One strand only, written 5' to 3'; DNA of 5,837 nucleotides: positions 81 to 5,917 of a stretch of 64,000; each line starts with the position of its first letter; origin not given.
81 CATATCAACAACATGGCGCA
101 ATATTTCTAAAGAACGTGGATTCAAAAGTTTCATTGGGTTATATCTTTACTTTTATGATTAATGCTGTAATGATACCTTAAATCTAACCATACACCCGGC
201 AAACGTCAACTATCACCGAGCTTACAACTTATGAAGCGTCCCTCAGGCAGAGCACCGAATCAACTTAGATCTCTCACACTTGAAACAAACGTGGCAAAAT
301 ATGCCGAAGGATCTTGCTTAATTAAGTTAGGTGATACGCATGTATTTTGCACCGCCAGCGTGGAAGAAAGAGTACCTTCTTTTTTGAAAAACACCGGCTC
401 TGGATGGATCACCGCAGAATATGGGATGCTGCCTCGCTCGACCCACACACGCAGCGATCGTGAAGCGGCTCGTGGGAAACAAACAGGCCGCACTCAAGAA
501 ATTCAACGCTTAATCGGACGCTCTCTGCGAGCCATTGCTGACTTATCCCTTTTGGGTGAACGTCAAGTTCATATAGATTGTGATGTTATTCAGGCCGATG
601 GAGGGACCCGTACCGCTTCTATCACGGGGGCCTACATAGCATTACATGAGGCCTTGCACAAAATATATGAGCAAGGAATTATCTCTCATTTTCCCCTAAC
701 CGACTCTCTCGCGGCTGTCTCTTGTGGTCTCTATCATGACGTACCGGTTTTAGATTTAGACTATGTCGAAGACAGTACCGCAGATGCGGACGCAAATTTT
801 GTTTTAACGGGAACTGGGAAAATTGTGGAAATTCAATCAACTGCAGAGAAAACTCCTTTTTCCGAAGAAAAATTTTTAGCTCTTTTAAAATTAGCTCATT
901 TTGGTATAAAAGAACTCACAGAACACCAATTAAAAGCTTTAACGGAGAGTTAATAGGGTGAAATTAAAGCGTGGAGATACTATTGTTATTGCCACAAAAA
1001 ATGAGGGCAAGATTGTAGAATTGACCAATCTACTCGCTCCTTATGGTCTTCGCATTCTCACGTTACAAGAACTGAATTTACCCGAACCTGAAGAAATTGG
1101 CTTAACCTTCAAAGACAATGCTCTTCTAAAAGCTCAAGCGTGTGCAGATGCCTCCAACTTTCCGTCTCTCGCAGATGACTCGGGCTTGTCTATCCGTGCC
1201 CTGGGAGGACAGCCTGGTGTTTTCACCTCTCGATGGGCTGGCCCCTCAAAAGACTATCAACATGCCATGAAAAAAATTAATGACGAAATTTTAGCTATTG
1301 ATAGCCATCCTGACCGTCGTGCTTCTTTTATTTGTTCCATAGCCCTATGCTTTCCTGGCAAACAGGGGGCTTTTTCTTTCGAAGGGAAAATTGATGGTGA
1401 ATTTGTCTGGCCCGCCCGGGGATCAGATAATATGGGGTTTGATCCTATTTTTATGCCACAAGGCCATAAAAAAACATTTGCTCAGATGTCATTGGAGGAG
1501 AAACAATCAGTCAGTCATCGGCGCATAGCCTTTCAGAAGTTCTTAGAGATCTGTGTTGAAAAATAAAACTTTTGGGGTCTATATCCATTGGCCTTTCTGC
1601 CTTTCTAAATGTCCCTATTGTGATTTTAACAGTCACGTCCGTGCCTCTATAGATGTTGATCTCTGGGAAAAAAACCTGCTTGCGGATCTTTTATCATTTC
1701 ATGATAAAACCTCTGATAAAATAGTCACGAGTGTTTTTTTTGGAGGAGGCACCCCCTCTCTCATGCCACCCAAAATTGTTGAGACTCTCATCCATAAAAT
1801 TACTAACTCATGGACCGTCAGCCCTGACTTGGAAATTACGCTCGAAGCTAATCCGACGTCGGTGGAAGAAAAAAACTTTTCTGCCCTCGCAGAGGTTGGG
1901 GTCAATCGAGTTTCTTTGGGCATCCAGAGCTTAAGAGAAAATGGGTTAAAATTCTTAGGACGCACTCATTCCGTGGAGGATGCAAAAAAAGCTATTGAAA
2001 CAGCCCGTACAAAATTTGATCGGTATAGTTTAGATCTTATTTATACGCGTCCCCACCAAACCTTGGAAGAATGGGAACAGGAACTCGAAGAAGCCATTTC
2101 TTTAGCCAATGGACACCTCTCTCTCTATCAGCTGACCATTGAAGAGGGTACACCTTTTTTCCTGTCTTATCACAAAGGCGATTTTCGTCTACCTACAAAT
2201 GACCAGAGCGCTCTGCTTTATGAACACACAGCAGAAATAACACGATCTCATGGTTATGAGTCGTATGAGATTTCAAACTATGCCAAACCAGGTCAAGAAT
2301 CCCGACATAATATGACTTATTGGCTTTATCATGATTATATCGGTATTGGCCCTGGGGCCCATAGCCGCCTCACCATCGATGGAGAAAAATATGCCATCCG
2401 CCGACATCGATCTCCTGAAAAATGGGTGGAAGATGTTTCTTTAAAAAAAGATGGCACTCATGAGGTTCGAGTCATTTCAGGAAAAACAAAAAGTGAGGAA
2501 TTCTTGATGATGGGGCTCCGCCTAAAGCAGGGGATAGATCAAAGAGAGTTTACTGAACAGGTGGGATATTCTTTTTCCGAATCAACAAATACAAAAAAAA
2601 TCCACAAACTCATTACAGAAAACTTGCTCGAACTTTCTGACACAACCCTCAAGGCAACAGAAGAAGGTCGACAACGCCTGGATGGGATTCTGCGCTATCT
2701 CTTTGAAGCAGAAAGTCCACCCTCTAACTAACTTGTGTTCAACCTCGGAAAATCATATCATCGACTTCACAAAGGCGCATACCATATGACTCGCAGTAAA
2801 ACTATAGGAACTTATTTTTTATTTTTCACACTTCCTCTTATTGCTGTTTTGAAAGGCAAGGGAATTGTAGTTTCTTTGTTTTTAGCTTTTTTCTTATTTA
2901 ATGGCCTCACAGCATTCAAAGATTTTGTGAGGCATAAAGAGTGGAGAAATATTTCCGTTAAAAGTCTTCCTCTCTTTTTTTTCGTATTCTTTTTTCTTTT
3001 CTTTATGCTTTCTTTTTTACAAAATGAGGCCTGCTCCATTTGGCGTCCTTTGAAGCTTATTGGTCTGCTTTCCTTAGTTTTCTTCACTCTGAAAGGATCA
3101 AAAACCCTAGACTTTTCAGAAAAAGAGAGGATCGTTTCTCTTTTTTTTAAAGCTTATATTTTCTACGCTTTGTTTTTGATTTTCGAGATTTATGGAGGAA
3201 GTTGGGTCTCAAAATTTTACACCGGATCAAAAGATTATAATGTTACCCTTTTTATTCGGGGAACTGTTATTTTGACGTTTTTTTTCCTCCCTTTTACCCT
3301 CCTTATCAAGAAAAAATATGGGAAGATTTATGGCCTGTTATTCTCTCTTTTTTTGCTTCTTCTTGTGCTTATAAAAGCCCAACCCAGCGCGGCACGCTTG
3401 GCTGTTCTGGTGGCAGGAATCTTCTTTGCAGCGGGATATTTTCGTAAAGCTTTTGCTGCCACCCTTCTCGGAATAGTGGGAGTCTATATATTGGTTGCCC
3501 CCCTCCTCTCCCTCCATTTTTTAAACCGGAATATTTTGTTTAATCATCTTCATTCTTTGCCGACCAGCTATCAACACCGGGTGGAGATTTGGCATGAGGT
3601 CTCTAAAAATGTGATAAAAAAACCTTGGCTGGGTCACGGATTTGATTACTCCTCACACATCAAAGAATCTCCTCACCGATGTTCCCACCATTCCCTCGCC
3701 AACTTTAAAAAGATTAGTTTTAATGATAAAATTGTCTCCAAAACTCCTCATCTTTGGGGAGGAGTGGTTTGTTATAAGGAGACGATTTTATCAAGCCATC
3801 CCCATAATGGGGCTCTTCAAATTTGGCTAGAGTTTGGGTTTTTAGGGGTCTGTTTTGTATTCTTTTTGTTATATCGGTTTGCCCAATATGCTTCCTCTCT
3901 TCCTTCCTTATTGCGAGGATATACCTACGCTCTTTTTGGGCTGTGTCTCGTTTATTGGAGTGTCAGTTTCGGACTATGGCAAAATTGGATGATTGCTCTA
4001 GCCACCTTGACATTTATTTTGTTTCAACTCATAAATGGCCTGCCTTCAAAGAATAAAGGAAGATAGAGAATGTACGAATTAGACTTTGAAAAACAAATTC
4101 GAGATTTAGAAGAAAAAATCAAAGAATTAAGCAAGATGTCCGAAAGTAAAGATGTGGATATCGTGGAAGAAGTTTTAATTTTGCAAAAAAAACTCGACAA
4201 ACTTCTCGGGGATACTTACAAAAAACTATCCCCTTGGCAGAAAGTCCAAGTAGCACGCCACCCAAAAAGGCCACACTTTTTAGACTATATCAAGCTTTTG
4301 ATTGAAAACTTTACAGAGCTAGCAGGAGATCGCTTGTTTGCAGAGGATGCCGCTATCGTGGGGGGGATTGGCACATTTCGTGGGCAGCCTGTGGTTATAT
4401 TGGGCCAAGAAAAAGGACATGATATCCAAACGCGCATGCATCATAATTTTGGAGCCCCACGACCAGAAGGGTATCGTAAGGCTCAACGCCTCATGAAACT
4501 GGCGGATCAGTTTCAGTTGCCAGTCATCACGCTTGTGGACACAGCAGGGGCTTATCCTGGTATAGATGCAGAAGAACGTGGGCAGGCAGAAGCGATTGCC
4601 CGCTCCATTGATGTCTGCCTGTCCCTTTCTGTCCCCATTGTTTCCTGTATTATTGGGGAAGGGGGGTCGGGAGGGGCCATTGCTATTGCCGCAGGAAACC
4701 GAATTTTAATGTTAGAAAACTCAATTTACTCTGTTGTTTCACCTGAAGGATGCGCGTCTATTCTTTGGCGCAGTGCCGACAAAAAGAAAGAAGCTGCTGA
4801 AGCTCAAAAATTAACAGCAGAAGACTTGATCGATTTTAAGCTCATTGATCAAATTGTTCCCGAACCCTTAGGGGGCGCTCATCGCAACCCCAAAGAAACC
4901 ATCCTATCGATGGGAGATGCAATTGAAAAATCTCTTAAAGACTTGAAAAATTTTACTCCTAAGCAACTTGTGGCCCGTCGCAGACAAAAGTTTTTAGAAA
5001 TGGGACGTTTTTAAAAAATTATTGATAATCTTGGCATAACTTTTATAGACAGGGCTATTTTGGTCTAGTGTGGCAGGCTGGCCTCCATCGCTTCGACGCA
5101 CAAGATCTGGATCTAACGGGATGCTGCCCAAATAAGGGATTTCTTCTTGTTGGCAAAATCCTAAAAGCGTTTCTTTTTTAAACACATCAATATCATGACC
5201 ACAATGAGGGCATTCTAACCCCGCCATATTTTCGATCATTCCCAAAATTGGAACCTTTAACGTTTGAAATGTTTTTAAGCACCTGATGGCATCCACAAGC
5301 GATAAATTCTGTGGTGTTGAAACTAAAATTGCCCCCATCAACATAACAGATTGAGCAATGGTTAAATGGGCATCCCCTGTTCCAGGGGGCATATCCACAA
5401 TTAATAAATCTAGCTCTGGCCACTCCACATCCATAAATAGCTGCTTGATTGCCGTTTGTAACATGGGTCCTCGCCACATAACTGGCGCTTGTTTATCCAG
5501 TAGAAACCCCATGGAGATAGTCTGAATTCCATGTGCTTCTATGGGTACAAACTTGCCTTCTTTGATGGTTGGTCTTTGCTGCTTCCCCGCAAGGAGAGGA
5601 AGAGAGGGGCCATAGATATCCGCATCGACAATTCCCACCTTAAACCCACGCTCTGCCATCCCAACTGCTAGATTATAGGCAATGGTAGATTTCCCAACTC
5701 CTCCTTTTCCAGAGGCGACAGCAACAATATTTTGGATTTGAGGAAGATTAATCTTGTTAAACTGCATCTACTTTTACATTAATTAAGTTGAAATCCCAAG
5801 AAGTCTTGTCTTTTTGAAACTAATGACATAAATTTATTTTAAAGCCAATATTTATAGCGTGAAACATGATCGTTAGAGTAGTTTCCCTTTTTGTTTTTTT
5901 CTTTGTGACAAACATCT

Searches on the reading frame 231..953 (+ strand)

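Call 51: search_protein_families(library=pfam, proteins=[window:231-953:+], max_evalue=0.0001)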
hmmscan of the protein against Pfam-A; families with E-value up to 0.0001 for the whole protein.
window:231-953:+ (240 aa): 2 families
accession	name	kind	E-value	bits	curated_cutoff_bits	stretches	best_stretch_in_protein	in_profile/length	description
PF01138.27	RNase_PH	-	9.5e-30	104.1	25.5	1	11-141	1-127/130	3' exoribonuclease family, domain 1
PF03725.20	RNase_PH_C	-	2e-14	53.8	20.8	1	160-223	3-65/67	3' exoribonuclease family, domain 2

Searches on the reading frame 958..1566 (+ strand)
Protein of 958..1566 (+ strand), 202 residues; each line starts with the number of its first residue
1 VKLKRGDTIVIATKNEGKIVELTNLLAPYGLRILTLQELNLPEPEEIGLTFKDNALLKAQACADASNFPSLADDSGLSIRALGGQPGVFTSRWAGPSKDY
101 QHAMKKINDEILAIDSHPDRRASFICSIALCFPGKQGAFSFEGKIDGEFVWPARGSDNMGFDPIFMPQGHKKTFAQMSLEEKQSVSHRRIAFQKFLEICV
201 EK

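Call 51: search_protein_families(library=pfam, proteins=[window:958-1566:+], max_evalue=0.0001)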
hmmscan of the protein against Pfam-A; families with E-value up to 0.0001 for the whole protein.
window:958-1566:+ (202 aa): 1 family
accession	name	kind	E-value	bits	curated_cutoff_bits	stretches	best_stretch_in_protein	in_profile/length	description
PF01725.21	Ham1p_like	-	1.9e-56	191.3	22.5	1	9-197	1-185/186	Ham1 family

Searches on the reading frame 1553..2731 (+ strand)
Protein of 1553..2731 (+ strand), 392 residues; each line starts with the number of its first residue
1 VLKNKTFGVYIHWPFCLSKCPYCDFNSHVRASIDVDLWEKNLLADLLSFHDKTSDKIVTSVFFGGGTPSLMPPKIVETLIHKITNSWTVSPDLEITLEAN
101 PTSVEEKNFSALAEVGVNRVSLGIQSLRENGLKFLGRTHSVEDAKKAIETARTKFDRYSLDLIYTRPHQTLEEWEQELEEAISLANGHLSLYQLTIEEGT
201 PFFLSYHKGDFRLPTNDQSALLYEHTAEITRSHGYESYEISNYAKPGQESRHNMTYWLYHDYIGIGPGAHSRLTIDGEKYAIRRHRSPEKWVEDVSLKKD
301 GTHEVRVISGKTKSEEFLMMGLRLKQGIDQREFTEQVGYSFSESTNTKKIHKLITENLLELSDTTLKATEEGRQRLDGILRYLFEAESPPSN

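Call 51: search_protein_families(library=pfam, proteins=[window:1553-2731:+], max_evalue=0.0001)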
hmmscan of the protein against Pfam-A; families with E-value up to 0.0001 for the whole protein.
window:1553-2731:+ (392 aa): 2 families
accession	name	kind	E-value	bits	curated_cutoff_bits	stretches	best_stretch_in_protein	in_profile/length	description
PF04055.27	Radical_SAM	-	9.4e-27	94.6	29.5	1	10-179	1-164/166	Radical SAM superfamily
PF06969.22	HemN_C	-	2.4e-14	53.6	24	1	310-374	3-66/67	HemN C-terminal domain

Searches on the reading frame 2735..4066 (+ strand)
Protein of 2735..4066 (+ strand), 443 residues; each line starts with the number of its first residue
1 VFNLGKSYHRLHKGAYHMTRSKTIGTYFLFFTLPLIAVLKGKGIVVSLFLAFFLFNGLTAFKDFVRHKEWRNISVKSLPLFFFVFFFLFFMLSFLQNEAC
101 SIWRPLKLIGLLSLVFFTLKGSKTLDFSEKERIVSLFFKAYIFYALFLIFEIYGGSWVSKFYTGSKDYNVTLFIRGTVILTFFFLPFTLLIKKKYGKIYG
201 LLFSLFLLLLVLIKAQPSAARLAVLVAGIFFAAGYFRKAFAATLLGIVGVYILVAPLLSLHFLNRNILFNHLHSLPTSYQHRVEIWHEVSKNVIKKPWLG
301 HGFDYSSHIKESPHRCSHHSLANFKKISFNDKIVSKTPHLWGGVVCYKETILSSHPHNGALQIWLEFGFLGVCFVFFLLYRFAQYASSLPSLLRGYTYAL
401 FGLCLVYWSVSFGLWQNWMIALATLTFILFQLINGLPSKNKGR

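Call 51: search_protein_families(library=pfam, proteins=[window:2735-4066:+], max_evalue=0.0001)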
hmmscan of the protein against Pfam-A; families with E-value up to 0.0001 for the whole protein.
window:2735-4066:+ (443 aa): 1 family
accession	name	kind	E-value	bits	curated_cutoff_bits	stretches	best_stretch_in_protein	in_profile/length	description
PF04932.20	Wzy_C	-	2.9e-13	50.3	31.7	1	204-306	2-105/149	O-Antigen ligase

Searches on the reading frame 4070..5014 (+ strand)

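Call 51: search_protein_families(library=pfam, proteins=[window:4070-5014:+], max_evalue=0.0001)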
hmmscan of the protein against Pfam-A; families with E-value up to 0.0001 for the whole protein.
window:4070-5014:+ (314 aa): 2 families
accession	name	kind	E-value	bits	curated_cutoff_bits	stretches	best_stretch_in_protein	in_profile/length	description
PF03255.19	ACCA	-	6.3e-143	476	23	1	4-312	2-310/310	Acetyl co-enzyme A carboxylase carboxyltransferase-like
PF01039.27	Carboxyl_trans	-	3e-20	72.8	22.3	1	95-246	283-429/493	Carboxyl transferase domain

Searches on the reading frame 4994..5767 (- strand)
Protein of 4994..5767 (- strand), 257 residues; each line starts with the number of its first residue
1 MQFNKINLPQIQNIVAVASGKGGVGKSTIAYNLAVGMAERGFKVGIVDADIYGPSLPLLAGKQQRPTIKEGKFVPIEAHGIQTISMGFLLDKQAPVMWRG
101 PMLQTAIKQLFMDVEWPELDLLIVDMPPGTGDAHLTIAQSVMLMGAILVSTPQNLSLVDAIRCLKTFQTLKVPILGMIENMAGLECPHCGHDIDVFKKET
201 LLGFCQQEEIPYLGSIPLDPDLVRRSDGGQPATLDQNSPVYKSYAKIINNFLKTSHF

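Call 51: search_protein_families(library=pfam, proteins=[window:4994-5767:-], max_evalue=0.0001)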
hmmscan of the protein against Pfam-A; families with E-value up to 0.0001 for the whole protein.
window:4994-5767:- (257 aa): 6 families
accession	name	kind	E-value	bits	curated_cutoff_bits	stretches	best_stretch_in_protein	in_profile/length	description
PF10609.15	ParA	-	2.4e-91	306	27.1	1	10-250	1-244/246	NUBPL iron-transfer P-loop NTPase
PF01656.29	CbiA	-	1.2e-14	54.8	25.4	1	15-231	1-124/125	CobQ/CobB/MinD/ParA nucleotide binding domain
PF13614.12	AAA_31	-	1.1e-10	42.1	27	1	13-51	2-40/177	AAA domain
PF09140.17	MipZ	-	8.9e-09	35.5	20.7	1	14-159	2-135/262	ATPase MipZ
PF00142.24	Fer4_NifH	-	3.4e-05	23.9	25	1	19-68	6-55/271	4Fe-4S iron sulfur cluster binding proteins, NifH/frxC family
PF02374.21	ArsA_ATPase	-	3.8e-05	23.5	24.3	0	17-50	5-38/305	Anion-transporting ATPase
